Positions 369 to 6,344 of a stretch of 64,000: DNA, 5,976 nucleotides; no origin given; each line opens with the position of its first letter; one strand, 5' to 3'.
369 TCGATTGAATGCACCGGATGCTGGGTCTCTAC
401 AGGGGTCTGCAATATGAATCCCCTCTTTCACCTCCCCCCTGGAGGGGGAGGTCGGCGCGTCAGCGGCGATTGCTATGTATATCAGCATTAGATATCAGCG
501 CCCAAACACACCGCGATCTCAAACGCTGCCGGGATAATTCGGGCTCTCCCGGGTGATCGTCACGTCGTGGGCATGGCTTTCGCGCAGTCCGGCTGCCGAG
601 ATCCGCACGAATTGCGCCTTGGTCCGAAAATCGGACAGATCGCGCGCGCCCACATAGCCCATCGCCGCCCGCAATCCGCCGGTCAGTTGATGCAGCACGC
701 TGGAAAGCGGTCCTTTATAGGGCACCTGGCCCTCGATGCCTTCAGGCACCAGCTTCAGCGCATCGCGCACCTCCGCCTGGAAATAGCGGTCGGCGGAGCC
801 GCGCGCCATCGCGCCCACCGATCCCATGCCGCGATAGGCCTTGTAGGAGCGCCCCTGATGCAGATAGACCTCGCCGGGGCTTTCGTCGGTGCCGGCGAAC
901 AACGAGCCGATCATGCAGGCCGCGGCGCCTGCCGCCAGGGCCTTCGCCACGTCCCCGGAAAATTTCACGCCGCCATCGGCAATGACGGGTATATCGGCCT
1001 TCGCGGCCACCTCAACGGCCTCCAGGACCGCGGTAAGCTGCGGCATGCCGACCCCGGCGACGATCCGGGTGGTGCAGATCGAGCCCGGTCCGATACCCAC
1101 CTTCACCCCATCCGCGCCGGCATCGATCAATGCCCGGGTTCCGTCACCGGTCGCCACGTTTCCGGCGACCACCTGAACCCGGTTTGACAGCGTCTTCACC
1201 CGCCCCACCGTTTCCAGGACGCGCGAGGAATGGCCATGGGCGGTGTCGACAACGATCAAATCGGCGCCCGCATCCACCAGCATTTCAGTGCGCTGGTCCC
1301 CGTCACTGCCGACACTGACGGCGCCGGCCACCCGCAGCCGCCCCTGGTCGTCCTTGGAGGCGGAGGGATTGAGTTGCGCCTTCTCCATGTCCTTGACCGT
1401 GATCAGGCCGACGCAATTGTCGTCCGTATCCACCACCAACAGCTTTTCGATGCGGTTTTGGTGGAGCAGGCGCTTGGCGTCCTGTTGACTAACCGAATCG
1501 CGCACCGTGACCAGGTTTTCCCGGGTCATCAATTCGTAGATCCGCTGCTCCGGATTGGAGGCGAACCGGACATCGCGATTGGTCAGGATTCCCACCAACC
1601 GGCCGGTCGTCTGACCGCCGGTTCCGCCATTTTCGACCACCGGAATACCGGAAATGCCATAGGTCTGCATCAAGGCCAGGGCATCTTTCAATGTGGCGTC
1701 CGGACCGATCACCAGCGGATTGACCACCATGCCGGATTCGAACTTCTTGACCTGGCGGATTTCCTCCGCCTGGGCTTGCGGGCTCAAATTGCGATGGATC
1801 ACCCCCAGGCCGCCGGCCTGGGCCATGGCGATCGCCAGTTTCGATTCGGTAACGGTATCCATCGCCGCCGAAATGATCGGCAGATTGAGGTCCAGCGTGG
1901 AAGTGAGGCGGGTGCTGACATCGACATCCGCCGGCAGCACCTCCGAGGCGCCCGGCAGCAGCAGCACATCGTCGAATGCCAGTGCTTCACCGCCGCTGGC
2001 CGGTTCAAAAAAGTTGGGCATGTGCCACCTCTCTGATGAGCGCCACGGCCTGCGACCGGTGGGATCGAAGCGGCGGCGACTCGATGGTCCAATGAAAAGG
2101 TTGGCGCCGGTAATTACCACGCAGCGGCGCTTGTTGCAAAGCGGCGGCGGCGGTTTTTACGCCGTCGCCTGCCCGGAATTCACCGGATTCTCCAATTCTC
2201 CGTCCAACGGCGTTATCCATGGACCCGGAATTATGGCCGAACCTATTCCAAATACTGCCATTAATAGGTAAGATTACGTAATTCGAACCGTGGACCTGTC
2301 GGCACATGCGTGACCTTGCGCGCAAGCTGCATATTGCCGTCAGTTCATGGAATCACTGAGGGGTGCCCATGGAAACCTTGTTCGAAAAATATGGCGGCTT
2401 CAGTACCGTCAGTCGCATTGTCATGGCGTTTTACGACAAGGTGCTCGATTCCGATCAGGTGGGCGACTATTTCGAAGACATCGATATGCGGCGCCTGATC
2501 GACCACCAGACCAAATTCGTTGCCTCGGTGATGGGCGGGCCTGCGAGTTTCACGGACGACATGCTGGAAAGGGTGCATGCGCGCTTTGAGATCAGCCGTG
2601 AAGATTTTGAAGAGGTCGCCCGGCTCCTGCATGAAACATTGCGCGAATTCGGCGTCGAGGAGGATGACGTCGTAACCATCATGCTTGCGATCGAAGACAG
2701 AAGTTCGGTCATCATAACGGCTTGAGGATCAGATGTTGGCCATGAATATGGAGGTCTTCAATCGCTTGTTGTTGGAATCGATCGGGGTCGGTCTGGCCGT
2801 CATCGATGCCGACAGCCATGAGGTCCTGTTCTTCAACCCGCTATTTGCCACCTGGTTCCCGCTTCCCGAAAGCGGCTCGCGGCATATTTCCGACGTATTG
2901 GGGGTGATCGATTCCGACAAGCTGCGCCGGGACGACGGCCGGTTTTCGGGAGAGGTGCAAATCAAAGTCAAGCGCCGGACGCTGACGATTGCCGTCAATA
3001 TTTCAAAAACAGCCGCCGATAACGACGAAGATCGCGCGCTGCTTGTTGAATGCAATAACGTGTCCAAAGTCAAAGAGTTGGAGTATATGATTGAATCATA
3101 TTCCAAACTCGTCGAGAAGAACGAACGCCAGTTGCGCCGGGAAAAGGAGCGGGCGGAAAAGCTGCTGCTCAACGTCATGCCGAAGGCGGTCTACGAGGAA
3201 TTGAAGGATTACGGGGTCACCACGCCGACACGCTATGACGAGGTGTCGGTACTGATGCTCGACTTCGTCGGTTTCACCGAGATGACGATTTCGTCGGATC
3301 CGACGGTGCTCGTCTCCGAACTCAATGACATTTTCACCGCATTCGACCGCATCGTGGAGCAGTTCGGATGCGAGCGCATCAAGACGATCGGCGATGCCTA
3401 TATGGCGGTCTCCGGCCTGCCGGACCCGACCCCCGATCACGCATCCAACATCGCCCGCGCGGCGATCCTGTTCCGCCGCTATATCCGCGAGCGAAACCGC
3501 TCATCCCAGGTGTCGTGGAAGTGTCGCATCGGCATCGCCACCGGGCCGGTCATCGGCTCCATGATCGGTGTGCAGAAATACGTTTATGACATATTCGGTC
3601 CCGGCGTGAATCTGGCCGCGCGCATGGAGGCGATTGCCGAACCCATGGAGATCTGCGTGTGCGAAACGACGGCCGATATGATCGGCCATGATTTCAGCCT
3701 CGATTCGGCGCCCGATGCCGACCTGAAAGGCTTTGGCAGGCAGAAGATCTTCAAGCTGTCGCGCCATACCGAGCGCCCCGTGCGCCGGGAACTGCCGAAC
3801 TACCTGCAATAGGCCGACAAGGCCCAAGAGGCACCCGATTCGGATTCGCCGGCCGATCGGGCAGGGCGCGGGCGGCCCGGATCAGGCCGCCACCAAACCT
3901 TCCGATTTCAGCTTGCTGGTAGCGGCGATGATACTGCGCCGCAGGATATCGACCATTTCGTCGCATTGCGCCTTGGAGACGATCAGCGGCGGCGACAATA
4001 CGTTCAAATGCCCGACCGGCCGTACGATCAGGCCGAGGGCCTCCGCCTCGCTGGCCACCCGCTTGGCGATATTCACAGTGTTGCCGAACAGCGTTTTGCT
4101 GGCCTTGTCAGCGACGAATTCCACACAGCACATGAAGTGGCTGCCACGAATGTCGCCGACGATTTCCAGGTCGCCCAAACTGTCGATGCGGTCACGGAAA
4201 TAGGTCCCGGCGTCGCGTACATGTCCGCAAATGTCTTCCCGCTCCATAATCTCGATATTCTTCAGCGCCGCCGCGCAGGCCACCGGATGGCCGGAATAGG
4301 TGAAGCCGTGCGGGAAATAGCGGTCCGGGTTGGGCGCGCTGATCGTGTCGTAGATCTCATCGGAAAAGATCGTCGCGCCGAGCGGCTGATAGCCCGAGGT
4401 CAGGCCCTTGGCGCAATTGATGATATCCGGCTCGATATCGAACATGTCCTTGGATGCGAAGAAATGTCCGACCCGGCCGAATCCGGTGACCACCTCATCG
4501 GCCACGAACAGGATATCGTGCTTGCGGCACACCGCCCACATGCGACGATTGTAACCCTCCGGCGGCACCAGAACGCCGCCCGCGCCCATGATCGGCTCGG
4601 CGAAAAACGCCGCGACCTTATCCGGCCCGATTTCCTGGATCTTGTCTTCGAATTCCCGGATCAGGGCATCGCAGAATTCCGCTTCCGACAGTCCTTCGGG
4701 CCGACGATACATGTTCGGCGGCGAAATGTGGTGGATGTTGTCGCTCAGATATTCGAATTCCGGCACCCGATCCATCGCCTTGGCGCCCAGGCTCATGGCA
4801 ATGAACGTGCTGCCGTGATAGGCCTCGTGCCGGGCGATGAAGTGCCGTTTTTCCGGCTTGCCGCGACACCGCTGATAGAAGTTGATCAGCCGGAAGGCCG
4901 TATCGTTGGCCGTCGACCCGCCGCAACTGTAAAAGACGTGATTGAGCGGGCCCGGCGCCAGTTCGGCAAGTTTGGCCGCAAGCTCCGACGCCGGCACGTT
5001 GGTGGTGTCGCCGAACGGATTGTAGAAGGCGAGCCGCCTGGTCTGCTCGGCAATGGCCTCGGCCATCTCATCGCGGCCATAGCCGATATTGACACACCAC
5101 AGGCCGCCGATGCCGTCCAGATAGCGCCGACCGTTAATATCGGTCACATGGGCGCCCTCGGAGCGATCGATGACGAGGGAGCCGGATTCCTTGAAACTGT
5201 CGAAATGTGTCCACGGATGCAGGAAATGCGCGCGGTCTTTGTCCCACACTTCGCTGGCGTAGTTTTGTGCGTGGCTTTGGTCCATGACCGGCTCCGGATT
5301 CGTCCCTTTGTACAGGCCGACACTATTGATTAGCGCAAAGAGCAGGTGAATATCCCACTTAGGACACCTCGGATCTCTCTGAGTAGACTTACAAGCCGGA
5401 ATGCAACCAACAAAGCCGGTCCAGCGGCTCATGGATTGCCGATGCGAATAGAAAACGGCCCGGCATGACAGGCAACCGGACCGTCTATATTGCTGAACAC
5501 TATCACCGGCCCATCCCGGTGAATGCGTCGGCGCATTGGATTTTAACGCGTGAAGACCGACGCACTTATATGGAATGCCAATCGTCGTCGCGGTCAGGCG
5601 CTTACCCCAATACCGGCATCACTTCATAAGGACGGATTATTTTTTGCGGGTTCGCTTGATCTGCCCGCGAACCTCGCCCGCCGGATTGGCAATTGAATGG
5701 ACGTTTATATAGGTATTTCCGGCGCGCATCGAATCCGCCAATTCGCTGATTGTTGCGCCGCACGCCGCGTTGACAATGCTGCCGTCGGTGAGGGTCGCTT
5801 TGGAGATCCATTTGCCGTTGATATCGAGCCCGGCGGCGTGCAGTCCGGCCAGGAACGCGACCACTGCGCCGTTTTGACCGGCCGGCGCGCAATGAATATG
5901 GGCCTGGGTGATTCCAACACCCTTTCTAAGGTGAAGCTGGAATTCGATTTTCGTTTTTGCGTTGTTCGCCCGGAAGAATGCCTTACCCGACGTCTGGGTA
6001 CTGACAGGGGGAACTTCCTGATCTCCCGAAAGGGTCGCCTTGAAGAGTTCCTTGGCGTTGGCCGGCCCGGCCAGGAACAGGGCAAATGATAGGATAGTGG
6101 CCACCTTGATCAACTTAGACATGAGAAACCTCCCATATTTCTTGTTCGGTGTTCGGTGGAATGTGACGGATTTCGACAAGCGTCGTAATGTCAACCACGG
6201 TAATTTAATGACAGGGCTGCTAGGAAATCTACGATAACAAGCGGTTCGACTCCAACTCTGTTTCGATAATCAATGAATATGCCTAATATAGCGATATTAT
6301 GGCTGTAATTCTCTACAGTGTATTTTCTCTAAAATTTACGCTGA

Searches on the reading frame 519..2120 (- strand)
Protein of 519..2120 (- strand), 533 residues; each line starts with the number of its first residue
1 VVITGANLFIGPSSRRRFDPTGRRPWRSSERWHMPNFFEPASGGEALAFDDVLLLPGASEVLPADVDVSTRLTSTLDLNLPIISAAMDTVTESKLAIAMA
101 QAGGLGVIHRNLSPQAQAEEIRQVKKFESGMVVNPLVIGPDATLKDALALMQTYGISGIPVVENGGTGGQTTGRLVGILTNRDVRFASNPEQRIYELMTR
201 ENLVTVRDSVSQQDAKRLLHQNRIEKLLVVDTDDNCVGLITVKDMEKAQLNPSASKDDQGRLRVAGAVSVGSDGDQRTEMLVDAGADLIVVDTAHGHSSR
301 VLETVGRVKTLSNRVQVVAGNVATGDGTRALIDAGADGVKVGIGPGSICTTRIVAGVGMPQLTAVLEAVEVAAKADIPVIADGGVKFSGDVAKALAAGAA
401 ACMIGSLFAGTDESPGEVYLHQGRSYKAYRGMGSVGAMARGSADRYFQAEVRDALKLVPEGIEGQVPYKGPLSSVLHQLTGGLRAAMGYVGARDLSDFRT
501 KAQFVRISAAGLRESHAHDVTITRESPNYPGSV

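Call 60: search_protein_families(library=pfam, proteins=[window:519-2120:-], max_evalue=0.001)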
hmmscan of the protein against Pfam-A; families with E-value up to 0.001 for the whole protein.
window:519-2120:- (533 aa): 4 families
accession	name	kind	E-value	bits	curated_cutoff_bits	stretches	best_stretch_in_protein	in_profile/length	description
PF00478.31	IMPDH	-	7e-157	522.3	25.6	1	46-518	1-345/345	IMP dehydrogenase / GMP reductase domain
PF00571.33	CBS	-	1.1e-20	74.2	24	2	131-187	5-54/57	CBS domain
PF03060.21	NMO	-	6.5e-14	52.5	28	2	304-422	125-239/331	Nitronate monooxygenase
PF01070.24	FMN_dh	-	7.6e-06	25.6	24.9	1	315-408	219-305/350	FMN-dependent dehydrogenase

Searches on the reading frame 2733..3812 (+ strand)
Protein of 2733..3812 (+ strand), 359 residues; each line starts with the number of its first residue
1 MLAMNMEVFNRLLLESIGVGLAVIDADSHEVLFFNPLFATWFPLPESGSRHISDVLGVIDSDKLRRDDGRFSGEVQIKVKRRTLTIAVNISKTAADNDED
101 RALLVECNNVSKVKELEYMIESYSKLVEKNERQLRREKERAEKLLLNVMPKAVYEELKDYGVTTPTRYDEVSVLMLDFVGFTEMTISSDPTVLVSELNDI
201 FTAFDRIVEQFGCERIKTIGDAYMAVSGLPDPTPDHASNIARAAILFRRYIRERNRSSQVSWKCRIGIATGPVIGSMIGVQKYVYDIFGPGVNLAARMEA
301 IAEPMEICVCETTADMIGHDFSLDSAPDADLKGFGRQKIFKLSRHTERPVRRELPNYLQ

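Call 60: search_protein_families(library=pfam, proteins=[window:2733-3812:+], max_evalue=0.001)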
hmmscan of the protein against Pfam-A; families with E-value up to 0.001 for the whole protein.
window:2733-3812:+ (359 aa): 1 family
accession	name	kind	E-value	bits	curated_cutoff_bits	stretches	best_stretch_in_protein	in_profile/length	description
PF00211.25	Guanylate_cyc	-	3.2e-45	154.4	21.9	1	166-342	4-181/183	Adenylate and Guanylate cyclase catalytic domain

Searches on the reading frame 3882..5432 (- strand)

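Call 60: search_protein_families(library=pfam, proteins=[window:3882-5432:-], max_evalue=0.001)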
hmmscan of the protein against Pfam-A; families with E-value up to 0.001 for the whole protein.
window:3882-5432:- (516 aa): 1 family
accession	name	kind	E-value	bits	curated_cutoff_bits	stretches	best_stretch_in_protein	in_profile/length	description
PF00202.27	Aminotran_3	-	1.6e-91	307.4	30.5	1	86-499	11-401/403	Aminotransferase class-III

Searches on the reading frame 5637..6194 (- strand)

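Call 60: search_protein_families(library=pfam, proteins=[window:5637-6194:-], max_evalue=0.001)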
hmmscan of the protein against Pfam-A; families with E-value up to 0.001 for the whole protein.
window:5637-6194:- (185 aa): 1 family
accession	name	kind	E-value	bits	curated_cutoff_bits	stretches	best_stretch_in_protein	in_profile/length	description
PF07452.17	CHRD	-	1.2e-25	91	24.1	1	51-179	1-117/117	CHRD domain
